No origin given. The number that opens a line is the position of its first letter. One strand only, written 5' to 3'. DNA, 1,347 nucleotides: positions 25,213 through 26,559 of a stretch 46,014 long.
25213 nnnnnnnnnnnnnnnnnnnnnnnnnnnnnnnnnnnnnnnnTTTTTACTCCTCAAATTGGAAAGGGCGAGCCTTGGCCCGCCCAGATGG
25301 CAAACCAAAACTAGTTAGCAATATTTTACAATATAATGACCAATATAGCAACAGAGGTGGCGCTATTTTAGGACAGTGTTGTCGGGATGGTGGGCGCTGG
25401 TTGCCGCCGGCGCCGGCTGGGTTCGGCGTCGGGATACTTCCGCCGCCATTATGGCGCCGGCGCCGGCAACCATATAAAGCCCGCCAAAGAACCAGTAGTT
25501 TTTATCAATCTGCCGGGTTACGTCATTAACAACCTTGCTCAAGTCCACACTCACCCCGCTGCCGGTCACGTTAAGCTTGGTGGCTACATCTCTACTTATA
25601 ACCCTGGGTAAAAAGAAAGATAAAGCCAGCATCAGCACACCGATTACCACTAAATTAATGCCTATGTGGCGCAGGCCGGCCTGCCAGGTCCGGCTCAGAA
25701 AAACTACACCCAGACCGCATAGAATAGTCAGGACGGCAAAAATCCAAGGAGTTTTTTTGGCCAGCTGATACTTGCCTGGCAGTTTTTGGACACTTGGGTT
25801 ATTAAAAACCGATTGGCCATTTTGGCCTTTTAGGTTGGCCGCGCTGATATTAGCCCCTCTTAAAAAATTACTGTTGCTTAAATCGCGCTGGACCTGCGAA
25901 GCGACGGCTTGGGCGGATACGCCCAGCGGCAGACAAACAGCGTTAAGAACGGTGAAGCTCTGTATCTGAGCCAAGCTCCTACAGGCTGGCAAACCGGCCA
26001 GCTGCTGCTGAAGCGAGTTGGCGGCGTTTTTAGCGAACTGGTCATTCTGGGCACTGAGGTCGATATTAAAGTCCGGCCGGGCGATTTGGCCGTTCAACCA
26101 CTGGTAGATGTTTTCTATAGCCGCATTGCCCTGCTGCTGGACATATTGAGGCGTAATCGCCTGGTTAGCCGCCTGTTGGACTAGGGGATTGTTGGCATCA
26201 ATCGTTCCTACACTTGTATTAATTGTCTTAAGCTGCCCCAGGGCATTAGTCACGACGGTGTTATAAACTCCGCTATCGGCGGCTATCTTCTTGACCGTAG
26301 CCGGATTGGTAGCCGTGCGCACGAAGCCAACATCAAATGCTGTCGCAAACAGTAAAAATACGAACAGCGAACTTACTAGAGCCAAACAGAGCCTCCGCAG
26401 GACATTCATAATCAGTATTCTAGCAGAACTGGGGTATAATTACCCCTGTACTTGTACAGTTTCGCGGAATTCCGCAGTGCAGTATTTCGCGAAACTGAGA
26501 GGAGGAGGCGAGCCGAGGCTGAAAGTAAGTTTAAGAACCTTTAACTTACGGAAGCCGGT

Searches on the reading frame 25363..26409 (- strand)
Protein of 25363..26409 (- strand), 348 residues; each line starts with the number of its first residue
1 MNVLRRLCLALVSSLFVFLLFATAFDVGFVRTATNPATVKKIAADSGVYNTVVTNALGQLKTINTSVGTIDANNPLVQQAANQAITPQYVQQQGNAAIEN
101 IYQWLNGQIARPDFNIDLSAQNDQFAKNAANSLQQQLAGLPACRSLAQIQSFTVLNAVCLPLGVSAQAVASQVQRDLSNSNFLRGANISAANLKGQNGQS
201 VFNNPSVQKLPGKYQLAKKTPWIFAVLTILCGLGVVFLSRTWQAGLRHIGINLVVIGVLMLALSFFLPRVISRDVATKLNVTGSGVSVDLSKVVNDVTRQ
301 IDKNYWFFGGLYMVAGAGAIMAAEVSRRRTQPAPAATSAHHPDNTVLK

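Call 4: search_protein_families(library=pfam, proteins=[window:25363-26409:-], max_evalue=1)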
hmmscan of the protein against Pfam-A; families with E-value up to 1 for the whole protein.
window:25363-26409:- (348 aa): 3 families
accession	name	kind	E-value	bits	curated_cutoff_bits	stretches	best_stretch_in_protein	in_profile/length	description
PF10814.13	CwsA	-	0.012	16.4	26.7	1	284-335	68-122/134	Cell wall synthesis protein CwsA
PF01849.23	NAC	-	0.2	12.1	21.3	1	187-212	18-44/57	NAC domain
PF00335.26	Tetraspanin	-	0.4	10.7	32.1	1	220-266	4-63/225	Tetraspanin family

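Call 5: search_protein_families(library=phrogs, proteins=[window:25363-26409:-], max_evalue=1)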
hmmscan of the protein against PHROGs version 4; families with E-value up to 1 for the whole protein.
window:25363-26409:- (348 aa): 2 families
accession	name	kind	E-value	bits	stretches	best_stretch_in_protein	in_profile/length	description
phrog_3995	-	tail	0.037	14.3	1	37-108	172-244/294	tail protein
phrog_7198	-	lysis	0.46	11.7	1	9-97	15-105/116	holin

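Call 60: search_protein_families(library=pfam, proteins=[L014:5321-6349:+, L014:4114-4386:+, L014:4423-4734:+, L014:4740-5105:+, L007:2592-2837:+, L007:2412-2573:+, L011:1069-1251:+, L013:495-722:+, L012:270-677:+, L012:791-1060:-], max_evalue=0.1)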
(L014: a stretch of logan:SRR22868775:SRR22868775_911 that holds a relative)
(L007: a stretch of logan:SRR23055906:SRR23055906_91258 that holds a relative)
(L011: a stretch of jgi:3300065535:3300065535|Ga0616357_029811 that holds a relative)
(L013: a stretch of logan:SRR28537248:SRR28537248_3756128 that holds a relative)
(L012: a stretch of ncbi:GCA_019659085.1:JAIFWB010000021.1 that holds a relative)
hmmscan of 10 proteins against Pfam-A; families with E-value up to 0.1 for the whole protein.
L014:5321-6349:+ (343 aa): 0 families

L014:4114-4386:+ (91 aa): 1 family
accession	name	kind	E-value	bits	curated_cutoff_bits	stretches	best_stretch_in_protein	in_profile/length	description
PF19447.4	DUF5985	-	0.00027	21.6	27.3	1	42-85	4-47/86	Family of unknown function (DUF5985)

L014:4423-4734:+ (104 aa): 0 families

L014:4740-5105:+ (122 aa): 2 families
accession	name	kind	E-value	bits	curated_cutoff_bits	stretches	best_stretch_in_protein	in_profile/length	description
PF03739.19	LptF_LptG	-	0.052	13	27.9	1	23-97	267-344/353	Lipopolysaccharide export system permease LptF/LptG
PF14023.12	Bestrophin-like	-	0.094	12.7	32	0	36-89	173-224/232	Bestrophin-like domain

L007:2592-2837:+ (82 aa): 0 families

L007:2412-2573:+ (54 aa): 1 family
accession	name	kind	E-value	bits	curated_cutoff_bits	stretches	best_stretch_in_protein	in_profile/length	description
PF10241.14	KxDL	-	0.036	14.8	27.2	1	4-53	26-75/86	Uncharacterized conserved protein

L011:1069-1251:+ (61 aa): 0 families

L013:495-722:+ (76 aa): 0 families

L012:270-677:+ (136 aa): 0 families

L012:791-1060:- (90 aa): 1 family
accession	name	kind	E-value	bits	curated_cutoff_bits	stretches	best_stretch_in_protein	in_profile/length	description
PF09764.15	Nt_Gln_amidase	-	0.049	13.6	27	1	19-51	101-132/184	N-terminal glutamine amidase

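Call 61: search_protein_families(library=padloc, proteins=[P0001, P0003, P0005, P0006, P0007, P0008, L014:5321-6349:+, L001:1851-2105:+], max_evalue=1)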
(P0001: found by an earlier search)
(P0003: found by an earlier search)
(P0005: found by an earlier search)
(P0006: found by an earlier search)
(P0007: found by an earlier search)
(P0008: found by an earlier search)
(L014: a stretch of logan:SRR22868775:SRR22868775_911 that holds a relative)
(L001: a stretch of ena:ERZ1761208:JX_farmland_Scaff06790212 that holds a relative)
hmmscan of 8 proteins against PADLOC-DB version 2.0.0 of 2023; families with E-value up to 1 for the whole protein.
P0001 (69 aa): 0 families

P0003 (52 aa): 0 families

P0005 (83 aa): 0 families

P0006 (78 aa): 0 families

P0007 (240 aa): 0 families

P0008 (348 aa): 0 families

L014:5321-6349:+ (343 aa): 0 families

L001:1851-2105:+ (85 aa): 0 families

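Call 62: search_protein_families(library=ncbifam, proteins=[P0001, P0003, P0005, P0006, P0007, P0008, L014:5321-6349:+, L001:1851-2105:+], max_evalue=1)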
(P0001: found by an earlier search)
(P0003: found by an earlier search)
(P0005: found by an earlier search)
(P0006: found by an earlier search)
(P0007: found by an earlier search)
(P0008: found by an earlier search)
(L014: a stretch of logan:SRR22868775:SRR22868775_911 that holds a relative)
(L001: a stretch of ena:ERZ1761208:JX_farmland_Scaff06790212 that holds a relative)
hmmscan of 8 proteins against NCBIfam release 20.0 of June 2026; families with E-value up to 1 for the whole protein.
P0001 (69 aa): 0 families

P0003 (52 aa): 0 families

P0005 (83 aa): 0 families

P0006 (78 aa): 0 families

P0007 (240 aa): 0 families

P0008 (348 aa): 3 families
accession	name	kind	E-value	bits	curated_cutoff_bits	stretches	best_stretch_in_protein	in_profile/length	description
NF005024.0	PRK06433.1-4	equivalog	0.017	15.3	101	1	223-261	11-48/89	NADH dehydrogenase subunit J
NF011326.0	PRK14740.1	equivalog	0.023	14.4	57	1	1-22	1-22/29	K(+)-transporting ATPase subunit F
TIGR02873.1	spore_ylxY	hypoth_equivalog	0.11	11.7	391.5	1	34-80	172-220/268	probable sporulation protein, polysaccharide deacetylase family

L014:5321-6349:+ (343 aa): 0 families

L001:1851-2105:+ (85 aa): 0 families

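Call 85: search_protein_families(library=pfam, proteins=[L001:1663-1773:+, L012:1947-2102:+, L001:1851-2105:+, L011:1271-1486:+, L012:2439-2678:+, L012:1815-2219:-], max_evalue=10)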
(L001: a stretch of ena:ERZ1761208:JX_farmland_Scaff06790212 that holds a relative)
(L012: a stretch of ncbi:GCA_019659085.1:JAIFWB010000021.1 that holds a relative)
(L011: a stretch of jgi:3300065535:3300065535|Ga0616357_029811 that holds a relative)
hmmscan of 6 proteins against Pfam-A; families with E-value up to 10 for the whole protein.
L001:1663-1773:+ (37 aa): 0 families

L012:1947-2102:+ (52 aa): 1 family
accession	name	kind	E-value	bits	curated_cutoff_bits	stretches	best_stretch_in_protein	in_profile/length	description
PF02620.22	YceD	-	0.19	12.2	33.2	1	29-49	6-26/119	Large ribosomal RNA subunit accumulation protein YceD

L001:1851-2105:+ (85 aa): 0 families

L011:1271-1486:+ (72 aa): 0 families

L012:2439-2678:+ (80 aa): 2 families
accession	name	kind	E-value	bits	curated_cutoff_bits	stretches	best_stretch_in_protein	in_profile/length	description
PF11337.13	DUF3139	-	0.28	12.2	27.3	1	5-41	8-43/83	Protein of unknown function (DUF3139)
PF18179.6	SUa-2TM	-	1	9.1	25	1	4-75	17-78/279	SMODS- and Ubiquitin system-associated 2TM effector domain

L012:1815-2219:- (135 aa): 0 families

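Call 86: search_protein_families(library=phrogs, proteins=[L001:1663-1773:+, L012:1947-2102:+, L001:1851-2105:+, L011:1271-1486:+, L007:2592-2837:+, L007:2412-2573:+, L013:495-722:+, L011:1069-1251:+, L014:5321-6349:+], max_evalue=1)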
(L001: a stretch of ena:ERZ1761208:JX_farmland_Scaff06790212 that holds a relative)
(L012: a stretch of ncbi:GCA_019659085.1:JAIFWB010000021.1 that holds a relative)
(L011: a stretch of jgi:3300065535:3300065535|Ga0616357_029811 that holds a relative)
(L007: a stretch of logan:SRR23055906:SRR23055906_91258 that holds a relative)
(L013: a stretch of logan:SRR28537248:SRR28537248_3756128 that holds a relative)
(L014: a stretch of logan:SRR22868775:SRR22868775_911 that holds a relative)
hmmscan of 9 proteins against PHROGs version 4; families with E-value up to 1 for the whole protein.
L001:1663-1773:+ (37 aa): 0 families

L012:1947-2102:+ (52 aa): 2 families
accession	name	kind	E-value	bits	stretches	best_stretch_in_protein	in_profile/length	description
phrog_15735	-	unknown function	0.12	13.6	1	2-14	1-13/41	-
phrog_2670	-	unknown function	0.13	13.4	1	4-41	2-31/66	-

L001:1851-2105:+ (85 aa): 0 families

L011:1271-1486:+ (72 aa): 1 family
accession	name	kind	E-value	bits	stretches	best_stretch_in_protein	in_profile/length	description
phrog_18871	-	DNA, RNA and nucleotide metabolism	0.45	11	1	19-71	96-150/280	replication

L007:2592-2837:+ (82 aa): 0 families

L007:2412-2573:+ (54 aa): 0 families

L013:495-722:+ (76 aa): 0 families

L011:1069-1251:+ (61 aa): 0 families

L014:5321-6349:+ (343 aa): 0 families

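Call 118: search_protein_families(library=pfam, proteins=[L039:7195-7473:+], max_evalue=1)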
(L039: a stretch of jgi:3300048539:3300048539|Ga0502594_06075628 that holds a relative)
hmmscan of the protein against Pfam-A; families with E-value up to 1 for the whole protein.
L039:7195-7473:+ (93 aa): 0 families
